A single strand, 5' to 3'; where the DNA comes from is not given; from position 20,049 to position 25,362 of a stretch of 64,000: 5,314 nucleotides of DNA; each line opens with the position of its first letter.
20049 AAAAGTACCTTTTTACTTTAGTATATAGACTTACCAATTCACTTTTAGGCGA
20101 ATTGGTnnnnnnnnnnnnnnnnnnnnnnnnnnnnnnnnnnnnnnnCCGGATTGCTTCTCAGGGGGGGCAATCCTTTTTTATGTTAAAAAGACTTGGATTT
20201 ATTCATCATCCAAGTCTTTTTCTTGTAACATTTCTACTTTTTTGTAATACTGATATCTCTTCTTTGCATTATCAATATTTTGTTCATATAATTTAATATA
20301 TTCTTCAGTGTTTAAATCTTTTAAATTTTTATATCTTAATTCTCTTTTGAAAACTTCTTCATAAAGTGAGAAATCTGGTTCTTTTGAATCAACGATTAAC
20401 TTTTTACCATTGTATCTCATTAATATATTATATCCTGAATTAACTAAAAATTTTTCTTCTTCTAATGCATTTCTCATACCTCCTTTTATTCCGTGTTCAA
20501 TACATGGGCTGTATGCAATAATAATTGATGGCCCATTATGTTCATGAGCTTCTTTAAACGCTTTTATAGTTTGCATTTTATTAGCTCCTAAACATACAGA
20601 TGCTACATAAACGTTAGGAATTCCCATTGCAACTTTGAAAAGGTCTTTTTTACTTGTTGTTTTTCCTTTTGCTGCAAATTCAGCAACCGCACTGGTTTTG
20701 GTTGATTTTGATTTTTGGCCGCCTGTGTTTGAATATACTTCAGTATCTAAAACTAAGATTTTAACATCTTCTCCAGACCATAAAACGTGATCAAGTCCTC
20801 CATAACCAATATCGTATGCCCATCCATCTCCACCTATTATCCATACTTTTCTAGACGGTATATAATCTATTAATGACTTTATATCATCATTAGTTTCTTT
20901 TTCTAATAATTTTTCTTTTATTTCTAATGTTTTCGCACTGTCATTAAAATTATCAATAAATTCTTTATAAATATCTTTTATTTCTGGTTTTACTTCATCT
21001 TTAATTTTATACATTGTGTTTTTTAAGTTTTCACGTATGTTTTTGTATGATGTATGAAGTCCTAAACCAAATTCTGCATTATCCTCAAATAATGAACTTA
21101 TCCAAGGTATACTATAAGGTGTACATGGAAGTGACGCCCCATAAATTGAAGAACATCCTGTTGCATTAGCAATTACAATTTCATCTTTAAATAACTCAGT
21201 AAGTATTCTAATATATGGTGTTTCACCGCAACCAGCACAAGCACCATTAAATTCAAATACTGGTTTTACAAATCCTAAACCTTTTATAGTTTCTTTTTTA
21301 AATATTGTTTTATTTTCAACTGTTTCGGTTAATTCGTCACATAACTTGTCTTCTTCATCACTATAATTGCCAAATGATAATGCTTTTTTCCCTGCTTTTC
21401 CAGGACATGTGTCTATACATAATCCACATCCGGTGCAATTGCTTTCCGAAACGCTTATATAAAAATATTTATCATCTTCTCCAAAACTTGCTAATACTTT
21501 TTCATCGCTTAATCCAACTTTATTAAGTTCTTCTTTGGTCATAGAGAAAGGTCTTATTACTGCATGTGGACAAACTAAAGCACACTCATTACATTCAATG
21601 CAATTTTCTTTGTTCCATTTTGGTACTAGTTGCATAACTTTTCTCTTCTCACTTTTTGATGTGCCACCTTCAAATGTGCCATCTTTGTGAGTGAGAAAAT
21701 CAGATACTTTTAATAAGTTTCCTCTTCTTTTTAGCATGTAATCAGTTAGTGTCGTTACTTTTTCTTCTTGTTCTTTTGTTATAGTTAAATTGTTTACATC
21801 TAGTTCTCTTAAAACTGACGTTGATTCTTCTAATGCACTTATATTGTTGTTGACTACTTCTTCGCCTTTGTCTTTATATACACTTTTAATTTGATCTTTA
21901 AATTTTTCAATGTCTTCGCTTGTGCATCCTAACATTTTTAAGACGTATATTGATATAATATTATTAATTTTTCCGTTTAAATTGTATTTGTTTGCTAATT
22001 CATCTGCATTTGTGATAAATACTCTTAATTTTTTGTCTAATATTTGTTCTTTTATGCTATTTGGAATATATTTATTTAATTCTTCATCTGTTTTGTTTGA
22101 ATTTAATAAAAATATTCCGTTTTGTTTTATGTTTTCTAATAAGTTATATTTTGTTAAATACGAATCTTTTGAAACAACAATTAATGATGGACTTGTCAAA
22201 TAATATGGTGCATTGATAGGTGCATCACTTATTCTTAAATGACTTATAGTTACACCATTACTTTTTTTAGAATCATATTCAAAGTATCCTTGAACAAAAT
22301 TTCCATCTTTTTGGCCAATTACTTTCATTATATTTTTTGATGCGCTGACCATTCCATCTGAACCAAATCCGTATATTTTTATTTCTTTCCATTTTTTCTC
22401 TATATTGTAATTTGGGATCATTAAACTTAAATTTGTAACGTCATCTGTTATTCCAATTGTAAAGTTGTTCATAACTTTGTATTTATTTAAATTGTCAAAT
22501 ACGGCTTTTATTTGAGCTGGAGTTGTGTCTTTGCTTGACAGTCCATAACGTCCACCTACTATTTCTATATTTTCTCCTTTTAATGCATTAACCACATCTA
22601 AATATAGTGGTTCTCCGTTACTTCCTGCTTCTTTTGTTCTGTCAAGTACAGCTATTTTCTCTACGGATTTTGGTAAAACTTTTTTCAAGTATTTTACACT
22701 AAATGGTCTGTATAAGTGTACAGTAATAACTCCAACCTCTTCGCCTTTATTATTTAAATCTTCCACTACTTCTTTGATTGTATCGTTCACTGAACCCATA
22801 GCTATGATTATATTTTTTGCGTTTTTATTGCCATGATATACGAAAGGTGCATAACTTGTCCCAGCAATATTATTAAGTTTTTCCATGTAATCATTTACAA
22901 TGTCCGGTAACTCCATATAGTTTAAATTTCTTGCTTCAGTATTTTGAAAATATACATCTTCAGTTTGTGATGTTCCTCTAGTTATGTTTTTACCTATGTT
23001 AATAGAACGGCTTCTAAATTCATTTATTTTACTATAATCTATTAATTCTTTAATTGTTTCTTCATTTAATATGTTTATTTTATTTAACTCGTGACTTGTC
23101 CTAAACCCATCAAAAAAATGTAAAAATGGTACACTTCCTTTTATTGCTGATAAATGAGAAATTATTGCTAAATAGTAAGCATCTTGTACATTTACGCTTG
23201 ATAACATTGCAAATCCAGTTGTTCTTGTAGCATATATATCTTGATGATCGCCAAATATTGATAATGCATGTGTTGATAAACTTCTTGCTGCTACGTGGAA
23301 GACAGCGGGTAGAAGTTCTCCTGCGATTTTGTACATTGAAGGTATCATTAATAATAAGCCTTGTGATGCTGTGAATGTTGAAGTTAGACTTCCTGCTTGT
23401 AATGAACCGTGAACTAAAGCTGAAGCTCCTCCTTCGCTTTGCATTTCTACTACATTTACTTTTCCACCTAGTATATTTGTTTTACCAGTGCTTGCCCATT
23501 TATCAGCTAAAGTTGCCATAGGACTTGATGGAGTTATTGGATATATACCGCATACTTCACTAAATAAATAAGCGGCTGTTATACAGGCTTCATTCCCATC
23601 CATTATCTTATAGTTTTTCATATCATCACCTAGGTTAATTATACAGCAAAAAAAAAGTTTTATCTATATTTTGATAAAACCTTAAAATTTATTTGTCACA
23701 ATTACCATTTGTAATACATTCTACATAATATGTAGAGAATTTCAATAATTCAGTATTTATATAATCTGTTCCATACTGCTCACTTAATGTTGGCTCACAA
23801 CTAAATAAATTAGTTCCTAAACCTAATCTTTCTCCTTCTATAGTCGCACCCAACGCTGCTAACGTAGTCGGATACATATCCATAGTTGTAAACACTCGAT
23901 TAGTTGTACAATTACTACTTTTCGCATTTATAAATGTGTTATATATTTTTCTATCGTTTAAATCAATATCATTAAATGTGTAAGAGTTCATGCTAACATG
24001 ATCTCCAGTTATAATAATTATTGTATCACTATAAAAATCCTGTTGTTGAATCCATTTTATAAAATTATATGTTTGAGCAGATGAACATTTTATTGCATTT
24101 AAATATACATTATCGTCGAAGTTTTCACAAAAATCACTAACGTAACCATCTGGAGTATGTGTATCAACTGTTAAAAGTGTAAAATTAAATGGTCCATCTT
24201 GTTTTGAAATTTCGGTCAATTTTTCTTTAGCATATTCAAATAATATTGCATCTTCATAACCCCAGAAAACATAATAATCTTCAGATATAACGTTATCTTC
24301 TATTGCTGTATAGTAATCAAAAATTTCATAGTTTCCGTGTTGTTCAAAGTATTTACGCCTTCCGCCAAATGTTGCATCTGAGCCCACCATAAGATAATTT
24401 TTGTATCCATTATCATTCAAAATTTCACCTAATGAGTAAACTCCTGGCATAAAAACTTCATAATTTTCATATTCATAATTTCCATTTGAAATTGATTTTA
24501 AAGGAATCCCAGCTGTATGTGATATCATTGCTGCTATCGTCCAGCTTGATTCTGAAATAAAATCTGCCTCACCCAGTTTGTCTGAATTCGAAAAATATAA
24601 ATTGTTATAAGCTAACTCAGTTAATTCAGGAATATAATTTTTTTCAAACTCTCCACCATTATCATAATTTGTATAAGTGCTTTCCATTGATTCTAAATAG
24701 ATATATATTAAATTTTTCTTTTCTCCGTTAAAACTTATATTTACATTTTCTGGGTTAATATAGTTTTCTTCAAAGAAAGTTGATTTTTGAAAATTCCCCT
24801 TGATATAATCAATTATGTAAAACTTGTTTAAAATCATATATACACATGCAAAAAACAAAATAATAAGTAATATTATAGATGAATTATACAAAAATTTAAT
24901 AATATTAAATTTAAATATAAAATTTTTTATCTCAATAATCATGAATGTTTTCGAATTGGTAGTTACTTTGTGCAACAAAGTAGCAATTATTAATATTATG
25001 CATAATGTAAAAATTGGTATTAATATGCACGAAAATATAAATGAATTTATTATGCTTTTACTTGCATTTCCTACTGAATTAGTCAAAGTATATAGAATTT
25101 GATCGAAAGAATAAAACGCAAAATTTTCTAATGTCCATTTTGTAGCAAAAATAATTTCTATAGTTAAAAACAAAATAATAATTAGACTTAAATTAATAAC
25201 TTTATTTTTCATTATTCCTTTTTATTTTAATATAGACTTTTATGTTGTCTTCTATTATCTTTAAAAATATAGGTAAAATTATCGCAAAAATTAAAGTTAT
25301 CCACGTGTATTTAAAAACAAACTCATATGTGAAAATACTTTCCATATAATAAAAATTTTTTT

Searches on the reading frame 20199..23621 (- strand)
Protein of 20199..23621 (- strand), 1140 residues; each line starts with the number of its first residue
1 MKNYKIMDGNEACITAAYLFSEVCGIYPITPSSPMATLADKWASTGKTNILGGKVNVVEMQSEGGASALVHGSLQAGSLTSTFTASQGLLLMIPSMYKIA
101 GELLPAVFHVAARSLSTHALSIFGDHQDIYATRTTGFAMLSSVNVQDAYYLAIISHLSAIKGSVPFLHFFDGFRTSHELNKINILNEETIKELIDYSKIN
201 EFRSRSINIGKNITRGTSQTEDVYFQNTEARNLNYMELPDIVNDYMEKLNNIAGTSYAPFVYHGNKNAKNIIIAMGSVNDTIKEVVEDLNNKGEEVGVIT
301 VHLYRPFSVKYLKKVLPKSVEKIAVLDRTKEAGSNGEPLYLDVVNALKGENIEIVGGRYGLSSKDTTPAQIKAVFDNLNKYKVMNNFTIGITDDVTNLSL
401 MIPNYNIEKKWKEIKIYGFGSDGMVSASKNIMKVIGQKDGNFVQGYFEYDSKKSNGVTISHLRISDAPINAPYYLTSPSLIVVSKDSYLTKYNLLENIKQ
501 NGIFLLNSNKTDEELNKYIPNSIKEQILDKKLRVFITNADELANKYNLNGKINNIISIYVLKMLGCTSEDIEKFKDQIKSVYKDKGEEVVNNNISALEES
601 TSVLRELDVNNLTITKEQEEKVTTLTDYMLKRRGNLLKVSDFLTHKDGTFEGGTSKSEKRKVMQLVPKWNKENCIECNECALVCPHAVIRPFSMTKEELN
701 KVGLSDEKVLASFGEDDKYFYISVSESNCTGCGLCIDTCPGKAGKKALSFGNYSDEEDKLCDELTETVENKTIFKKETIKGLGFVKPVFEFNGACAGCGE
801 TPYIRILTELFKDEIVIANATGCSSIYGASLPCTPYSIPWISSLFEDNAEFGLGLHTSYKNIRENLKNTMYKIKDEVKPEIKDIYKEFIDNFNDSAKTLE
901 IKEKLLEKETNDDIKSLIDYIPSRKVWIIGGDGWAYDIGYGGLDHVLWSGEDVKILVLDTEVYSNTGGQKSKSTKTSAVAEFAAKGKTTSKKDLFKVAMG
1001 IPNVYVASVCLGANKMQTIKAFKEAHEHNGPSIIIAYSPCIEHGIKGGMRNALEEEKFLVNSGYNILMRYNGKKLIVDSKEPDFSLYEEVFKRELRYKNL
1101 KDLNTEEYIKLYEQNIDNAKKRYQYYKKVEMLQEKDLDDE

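Call 57: search_protein_families(library=pfam, proteins=[window:20199-23621:-], max_evalue=0.001)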
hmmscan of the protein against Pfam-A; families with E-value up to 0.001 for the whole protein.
window:20199-23621:- (1140 aa): 16 families
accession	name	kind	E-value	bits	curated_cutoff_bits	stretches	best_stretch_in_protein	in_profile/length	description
PF01855.24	POR_N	-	2.1e-71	240.8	27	1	16-246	2-230/231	Pyruvate flavodoxin/ferredoxin oxidoreductase, thiamine diP-bdg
PF01558.24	POR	-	4e-28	99.2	27.4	1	420-599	1-170/173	Pyruvate ferredoxin/flavodoxin oxidoreductase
PF17147.9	PFOR_II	-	2.1e-16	60.5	27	1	268-371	1-102/102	Pyruvate:ferredoxin oxidoreductase core domain II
PF10371.14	EKR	-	4.2e-10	39.8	27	1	614-662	8-54/55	Domain of unknown function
PF12838.12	Fer4_7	-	2.2e-09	38.1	27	1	673-742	1-51/52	4Fe-4S dicluster domain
PF02775.26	TPP_enzyme_C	-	4.2e-09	36.8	21.9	1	922-1035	45-150/151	Thiamine pyrophosphate enzyme, C-terminal TPP binding domain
PF12837.12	Fer4_6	-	1e-08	35.1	25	2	666-689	1-24/24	4Fe-4S binding domain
PF00037.32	Fer4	-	8.2e-08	32.2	21.1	2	667-690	1-24/24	4Fe-4S binding domain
PF12797.12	Fer4_2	-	1.2e-06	28.5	24.5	0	722-740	3-21/22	4Fe-4S binding domain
PF14697.11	Fer4_21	-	1.3e-06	28.8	35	1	670-740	4-52/59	4Fe-4S dicluster domain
PF13237.11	Fer4_10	-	2e-06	28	25.5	0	670-693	5-29/53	4Fe-4S dicluster domain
PF13187.11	Fer4_9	-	1.1e-05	25.7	27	1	673-742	1-50/52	4Fe-4S dicluster domain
PF13484.11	Fer4_16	-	1.4e-05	26.2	30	1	673-740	1-64/66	4Fe-4S double cluster binding domain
PF13183.11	Fer4_8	-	0.0002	22.3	27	1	672-741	3-66/68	4Fe-4S dicluster domain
PF13534.11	Fer4_17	-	0.00022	22.1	22.2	0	672-687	44-59/61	4Fe-4S dicluster domain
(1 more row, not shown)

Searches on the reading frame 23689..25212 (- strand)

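Call 57: search_protein_families(library=pfam, proteins=[window:23689-25212:-], max_evalue=0.001)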
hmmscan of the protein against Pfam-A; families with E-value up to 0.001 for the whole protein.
window:23689-25212:- (507 aa): 1 family
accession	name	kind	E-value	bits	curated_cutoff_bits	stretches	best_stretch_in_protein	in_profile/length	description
PF00884.28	Sulfatase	-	3e-18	66.6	25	1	166-409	1-245/301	Sulfatase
